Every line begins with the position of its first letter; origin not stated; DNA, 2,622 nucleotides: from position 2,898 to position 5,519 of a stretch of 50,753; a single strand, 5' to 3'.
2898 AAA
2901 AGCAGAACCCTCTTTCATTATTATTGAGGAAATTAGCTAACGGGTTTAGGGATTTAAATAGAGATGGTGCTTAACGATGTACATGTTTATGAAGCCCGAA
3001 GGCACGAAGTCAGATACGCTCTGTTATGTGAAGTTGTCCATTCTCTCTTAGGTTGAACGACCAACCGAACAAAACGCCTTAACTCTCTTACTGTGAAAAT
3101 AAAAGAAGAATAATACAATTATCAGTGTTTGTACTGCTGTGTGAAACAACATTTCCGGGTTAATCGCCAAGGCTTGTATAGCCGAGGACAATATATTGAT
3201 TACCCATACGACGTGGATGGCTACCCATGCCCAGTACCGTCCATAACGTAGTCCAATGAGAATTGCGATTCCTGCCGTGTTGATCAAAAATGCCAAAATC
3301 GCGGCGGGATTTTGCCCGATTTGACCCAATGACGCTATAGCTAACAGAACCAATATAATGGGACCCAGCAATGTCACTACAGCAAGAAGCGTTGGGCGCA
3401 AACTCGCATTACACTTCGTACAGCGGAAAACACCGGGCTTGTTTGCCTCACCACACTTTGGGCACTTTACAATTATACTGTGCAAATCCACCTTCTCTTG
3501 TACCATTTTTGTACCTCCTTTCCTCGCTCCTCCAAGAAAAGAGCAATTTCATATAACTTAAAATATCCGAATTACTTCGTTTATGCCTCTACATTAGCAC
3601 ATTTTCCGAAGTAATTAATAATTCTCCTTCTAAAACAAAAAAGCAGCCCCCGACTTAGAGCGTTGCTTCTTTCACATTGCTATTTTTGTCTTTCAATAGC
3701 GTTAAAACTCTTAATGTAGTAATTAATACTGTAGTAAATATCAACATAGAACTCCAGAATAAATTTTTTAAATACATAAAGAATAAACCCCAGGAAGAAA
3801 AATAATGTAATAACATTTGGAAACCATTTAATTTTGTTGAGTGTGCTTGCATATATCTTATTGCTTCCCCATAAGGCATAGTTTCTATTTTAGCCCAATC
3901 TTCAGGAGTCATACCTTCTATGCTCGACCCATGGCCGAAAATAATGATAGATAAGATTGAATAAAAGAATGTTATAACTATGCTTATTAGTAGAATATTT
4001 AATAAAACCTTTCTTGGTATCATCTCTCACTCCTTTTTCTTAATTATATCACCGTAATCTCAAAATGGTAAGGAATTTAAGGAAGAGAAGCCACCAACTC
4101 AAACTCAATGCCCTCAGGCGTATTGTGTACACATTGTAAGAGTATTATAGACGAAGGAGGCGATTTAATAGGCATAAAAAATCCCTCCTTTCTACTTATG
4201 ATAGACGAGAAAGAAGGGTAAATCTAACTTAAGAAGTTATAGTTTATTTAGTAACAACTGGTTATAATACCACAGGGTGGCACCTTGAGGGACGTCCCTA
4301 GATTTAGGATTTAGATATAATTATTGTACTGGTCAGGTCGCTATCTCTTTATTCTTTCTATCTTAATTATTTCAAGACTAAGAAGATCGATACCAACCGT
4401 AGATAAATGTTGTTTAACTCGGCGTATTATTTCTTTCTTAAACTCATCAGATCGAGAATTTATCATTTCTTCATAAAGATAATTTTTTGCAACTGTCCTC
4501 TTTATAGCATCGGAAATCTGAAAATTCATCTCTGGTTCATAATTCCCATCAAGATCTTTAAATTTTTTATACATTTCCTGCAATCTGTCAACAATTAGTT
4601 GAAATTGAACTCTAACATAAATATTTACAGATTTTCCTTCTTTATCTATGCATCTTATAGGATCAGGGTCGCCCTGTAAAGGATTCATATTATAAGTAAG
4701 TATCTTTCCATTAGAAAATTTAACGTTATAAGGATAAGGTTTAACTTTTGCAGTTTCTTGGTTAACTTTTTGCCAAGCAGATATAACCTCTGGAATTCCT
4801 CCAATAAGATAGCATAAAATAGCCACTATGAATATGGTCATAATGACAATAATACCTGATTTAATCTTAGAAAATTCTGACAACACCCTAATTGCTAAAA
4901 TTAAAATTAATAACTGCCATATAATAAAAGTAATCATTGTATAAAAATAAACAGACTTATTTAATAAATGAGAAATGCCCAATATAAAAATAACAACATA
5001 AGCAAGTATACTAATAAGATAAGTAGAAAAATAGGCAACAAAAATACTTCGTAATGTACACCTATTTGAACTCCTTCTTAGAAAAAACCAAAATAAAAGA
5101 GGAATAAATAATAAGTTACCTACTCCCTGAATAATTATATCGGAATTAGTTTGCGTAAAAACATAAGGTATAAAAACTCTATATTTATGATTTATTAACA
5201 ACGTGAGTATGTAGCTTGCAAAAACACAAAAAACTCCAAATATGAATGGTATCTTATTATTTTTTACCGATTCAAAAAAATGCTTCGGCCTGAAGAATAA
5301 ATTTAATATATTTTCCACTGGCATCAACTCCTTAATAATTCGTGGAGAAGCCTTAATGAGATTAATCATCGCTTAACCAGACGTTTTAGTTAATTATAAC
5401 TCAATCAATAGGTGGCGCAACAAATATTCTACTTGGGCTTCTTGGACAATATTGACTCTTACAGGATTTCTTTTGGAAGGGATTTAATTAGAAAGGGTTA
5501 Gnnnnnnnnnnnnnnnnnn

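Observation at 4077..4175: Unannotated 32-codon ORF with a near-consensus SD inside the island; its SD can be sequestered by its own codons 5-7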

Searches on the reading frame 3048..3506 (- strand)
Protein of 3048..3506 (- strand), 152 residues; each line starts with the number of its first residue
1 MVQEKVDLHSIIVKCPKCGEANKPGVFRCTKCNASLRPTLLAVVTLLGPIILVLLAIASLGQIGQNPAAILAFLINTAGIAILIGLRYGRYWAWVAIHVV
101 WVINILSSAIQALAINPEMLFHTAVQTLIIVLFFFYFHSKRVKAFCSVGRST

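Call 9: search_protein_families(library=pfam, proteins=[window:3048-3506:-], max_evalue=0.01)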
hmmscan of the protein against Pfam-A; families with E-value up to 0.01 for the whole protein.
window:3048-3506:- (152 aa): 4 families
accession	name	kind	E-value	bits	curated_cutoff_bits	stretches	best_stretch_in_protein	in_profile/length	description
PF24463.1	DUF7577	-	2e-05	24.6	28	1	13-37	3-27/27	Domain of unknown function (DUF7577)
PF12773.13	DZR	-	0.0013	19.3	27.3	1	15-37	1-23/45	Double zinc ribbon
PF13240.11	Zn_Ribbon_1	-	0.0023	18.1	25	1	14-36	1-23/23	zinc-ribbon domain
PF13248.11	Zn_ribbon_3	-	0.0068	16.3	27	0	13-32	3-22/26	zinc-ribbon domain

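Call 18: search_protein_families(library=ncbifam, proteins=[window:3048-3506:-], max_evalue=0.01)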
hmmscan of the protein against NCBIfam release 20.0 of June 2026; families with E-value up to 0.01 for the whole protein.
window:3048-3506:- (152 aa): 0 families

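Call 35: list_cluster_members(proteins=[window:4080-4175:-, P0001, P0003, window:3051-3506:-, window:4344-5369:-, window:16232-17788:-, window:40191-42017:-, window:4108-4218:+])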
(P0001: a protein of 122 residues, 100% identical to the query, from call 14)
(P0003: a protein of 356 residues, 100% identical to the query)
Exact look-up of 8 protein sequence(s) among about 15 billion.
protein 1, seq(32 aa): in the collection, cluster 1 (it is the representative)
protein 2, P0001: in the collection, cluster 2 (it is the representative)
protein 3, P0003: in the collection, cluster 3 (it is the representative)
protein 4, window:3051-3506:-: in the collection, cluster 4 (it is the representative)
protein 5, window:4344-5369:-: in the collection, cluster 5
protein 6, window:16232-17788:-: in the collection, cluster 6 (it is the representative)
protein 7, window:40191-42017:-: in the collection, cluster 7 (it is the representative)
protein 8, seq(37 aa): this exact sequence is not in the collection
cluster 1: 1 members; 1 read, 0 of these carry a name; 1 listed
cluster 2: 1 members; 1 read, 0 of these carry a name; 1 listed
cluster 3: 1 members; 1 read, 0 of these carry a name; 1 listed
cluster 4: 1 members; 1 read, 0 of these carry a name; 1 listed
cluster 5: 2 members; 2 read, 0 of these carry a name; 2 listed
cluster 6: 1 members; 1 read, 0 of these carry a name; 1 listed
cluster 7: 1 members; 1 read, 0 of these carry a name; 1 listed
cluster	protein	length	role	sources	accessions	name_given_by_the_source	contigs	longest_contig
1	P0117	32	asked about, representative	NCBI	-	-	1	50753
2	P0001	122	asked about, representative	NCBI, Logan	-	-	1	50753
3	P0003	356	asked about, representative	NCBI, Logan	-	-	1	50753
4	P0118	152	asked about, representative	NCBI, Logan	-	-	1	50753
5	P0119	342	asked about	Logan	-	-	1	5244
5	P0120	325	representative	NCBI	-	-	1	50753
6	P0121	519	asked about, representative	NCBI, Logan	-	-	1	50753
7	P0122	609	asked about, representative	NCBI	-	-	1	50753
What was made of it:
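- Checked: The exact 32-aa product exists as a called protein (P0117) from the NCBI copy of this contig (call 35).
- One gene caller predicted it (call 35).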

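Call 42: search_protein_families(library=padloc, proteins=[window:3048-3506:-], max_evalue=0.01)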
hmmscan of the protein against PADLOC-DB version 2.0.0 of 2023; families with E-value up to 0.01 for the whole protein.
window:3048-3506:- (152 aa): 0 families

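Call 66: search_protein_families(library=phrogs, proteins=[window:3048-3506:-], max_evalue=0.1)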
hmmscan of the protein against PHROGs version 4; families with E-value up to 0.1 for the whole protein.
window:3048-3506:- (152 aa): 2 families
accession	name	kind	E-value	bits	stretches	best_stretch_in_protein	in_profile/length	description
phrog_8032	-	unknown function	0.059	14.5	0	5-43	66-104/173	-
phrog_1788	-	unknown function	0.068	14.3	1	7-39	12-44/133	-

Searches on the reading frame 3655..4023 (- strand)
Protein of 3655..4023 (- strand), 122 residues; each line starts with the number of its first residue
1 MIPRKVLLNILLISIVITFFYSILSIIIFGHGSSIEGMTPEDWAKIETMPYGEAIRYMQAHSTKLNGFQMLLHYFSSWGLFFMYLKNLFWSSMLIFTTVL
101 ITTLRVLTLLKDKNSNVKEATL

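Call 9: search_protein_families(library=pfam, proteins=[window:3655-4023:-], max_evalue=0.01)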
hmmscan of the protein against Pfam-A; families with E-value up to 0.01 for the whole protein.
window:3655-4023:- (122 aa): 0 families

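Call 12: find_encoding_contigs(protein=window:3655-4023:-, flank=6000, max_places=8)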
Protein window:3655-4023:- (122 aa): 1 contig read that carries it; 1 place shown.
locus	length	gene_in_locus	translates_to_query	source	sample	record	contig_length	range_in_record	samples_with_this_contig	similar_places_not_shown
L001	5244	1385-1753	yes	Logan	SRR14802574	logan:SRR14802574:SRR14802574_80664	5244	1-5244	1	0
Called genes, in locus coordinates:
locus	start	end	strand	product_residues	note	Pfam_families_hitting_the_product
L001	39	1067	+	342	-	PF01145:Band_7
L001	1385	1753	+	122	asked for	-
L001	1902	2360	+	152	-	-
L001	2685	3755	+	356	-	PF04055:Radical_SAM, PF13353:Fer4_12 (weak), PF13186:SPASM (weak)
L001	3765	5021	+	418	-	PF04055:Radical_SAM, PF13186:SPASM (weak)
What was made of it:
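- Checked: The gene calls on the identical Logan contig L001 omit it (call 12).
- A second gene caller skipped it (call 12).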

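Call 14: find_homologous_proteins(query=window:3655-4023:-, max_evalue=0.001)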
Query window:3655-4023:- (122 aa): 2 proteins with E <= 0.001 among 15 candidates.
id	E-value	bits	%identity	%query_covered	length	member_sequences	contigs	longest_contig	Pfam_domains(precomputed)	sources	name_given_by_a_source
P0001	2.1e-72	259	100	100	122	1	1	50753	-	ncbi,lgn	-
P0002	1.1e-28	118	58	87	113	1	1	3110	-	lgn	-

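Call 15: find_encoding_contigs(protein=P0002, flank=10000)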
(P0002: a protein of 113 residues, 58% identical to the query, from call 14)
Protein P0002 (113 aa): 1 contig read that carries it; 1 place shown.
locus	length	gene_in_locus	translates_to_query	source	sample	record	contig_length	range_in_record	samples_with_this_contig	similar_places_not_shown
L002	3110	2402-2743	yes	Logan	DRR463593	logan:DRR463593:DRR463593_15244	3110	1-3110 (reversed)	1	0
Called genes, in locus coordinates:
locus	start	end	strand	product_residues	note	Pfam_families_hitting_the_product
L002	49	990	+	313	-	PF08450:SGL (faint), PF24797:Beta-prop_WDR35_TULP_N (faint), PF26550:Tricorn_2nd (faint), PF23381:Beta-prop_IFT122_1st (faint), PF25174:Beta-prop_THOC3 (faint), PF00930:DPPIV_N (faint), PF07676:PD40 (faint), PF26549:Tricorn_N (weak)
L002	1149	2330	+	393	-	PF00930:DPPIV_N (faint), PF26550:Tricorn_2nd (faint), PF07676:PD40 (weak), PF25174:Beta-prop_THOC3 (faint), PF26549:Tricorn_N (faint)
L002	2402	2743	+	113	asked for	-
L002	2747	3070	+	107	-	-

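Call 18: search_protein_families(library=ncbifam, proteins=[window:3655-4023:-], max_evalue=0.01)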
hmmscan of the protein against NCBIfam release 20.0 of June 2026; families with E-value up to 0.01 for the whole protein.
window:3655-4023:- (122 aa): 0 families

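Call 42: search_protein_families(library=padloc, proteins=[window:3655-4023:-], max_evalue=0.01)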
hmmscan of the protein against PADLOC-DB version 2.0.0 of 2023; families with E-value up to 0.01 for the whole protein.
window:3655-4023:- (122 aa): 0 families

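Call 66: search_protein_families(library=phrogs, proteins=[window:3655-4023:-], max_evalue=0.1)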
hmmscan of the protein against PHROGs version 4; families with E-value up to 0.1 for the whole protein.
window:3655-4023:- (122 aa): 0 families

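Call 76: find_related_loci(query=window:3655-4023:-, collection=viral_contigs, flank=3000)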
Query window:3655-4023:- (122 aa) in viral_contigs; peptide patterns used: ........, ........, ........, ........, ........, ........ (x = any residue, [..] = any of these).
61 stretches matched a pattern, but none encodes a relative of the query by tblastn (E <= 1e-3).

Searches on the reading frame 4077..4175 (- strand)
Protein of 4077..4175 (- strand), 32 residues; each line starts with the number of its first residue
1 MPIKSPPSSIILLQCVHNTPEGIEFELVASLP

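Call 18: search_protein_families(library=ncbifam, proteins=[window:4077-4175:-], max_evalue=0.01)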
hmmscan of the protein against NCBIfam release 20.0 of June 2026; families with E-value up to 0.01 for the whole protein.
window:4077-4175:- (32 aa): 0 families

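Call 36: search_protein_representatives(protein=window:4080-4175:-)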
Query: 32 residues. Proteins with E-value up to 0.001 (for the whole library): 4; up to 1e-10: 2; up to 1e-30: 0. The best 4 are listed.
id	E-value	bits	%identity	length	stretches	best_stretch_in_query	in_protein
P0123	2.5e-17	74.3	32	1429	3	2-27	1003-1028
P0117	1.4e-13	63.2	100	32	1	1-32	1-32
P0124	6.5e-07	43.2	-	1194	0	-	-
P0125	2.6e-04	35.4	51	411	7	10-22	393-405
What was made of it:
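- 4077..4175 (-): 32-codon ORF (ATG 4175-4173, TAA 4079-4077), product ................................. Singleton in 1.84e9 representatives (call 36).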

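Call 42: search_protein_families(library=padloc, proteins=[window:4077-4175:-], max_evalue=0.01)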
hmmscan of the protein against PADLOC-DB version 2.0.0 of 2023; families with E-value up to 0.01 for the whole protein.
window:4077-4175:- (32 aa): 0 families

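Call 58: search_dna_similar(query=window:4080-4175:-, collection=plasmids, mode=protein, max_evalue=1, max_rows=10)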
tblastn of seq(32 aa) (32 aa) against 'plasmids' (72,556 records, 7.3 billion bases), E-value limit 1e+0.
No match.

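Call 59: search_dna_similar(query=window:4080-4175:-, collection=phages, mode=protein, max_evalue=1, max_rows=10)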
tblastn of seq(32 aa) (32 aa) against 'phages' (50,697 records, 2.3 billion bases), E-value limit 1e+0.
No match.

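Call 65: search_protein_families(library=pfam, proteins=[window:4080-4175:-], max_evalue=1)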
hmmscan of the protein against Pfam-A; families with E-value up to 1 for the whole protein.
seq(32 aa): 0 families

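Call 66: search_protein_families(library=phrogs, proteins=[window:4080-4175:-], max_evalue=0.1)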
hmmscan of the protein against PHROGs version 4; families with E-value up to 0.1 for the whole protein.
seq(32 aa): 0 families

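Call 67: find_encoding_contigs(protein=window:4077-4175:-, flank=5000, max_places=5)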
Protein window:4077-4175:- (32 aa): no gene with exactly this product is on record in the collection.
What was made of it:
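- Tried and rejected: The exact-product contig look-up found no record (call 67).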

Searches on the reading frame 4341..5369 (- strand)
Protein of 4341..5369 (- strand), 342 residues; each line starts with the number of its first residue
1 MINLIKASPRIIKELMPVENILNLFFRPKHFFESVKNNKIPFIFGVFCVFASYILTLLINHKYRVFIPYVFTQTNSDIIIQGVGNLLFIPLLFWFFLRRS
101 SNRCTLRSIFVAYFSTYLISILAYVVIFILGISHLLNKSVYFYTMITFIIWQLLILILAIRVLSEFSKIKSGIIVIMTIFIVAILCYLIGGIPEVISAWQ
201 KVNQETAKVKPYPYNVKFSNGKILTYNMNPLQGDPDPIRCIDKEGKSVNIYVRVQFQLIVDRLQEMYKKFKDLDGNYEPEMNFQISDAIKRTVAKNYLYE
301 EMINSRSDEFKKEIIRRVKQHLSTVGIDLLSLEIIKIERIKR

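Call 9: search_protein_families(library=pfam, proteins=[window:4341-5369:-], max_evalue=0.01)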
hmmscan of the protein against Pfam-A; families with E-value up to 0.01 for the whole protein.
window:4341-5369:- (342 aa): 2 families
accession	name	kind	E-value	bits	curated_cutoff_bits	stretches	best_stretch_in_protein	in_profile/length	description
PF01145.31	Band_7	-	7.3e-10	39.6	23.6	1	223-337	42-145/176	SPFH domain / Band 7 family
PF04893.22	Yip1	-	7.3e-05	23.1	28.6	1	23-187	2-170/173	Yip1 domain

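Call 18: search_protein_families(library=ncbifam, proteins=[window:4341-5369:-], max_evalue=0.01)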
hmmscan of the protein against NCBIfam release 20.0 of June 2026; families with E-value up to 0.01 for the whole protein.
window:4341-5369:- (342 aa): 0 families

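Call 42: search_protein_families(library=padloc, proteins=[window:4341-5369:-], max_evalue=0.01)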
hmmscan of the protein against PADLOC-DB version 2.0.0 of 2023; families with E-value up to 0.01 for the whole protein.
window:4341-5369:- (342 aa): 0 families

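Call 47: find_homologous_proteins(query=window:4341-5369:-, max_evalue=0.00001)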
Query window:4341-5369:- (342 aa): 2 proteins with E <= 0.00001 among 3679 candidates.
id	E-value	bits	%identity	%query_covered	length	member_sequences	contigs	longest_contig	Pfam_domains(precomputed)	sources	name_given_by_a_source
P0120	1.9e-207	706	100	95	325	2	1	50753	PF01145.32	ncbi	-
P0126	8.1e-61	224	38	94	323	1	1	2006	PF01145.32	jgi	-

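Call 48: find_encoding_contigs(protein=P0126, flank=3000)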
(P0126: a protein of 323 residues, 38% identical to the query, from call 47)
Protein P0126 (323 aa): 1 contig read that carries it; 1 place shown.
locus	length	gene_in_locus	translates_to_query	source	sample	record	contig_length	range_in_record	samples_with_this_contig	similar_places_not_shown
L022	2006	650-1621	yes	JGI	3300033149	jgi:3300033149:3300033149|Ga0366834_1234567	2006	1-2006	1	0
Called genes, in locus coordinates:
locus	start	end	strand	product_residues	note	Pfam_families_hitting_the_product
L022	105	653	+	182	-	-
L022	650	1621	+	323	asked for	PF01145:Band_7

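Call 66: search_protein_families(library=phrogs, proteins=[window:4341-5369:-], max_evalue=0.1)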
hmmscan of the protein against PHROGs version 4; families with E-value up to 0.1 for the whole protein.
window:4341-5369:- (342 aa): 1 family
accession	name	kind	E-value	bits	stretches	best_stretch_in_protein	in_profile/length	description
phrog_200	-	other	0.0048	17.1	1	123-334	54-253/379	lipoprotein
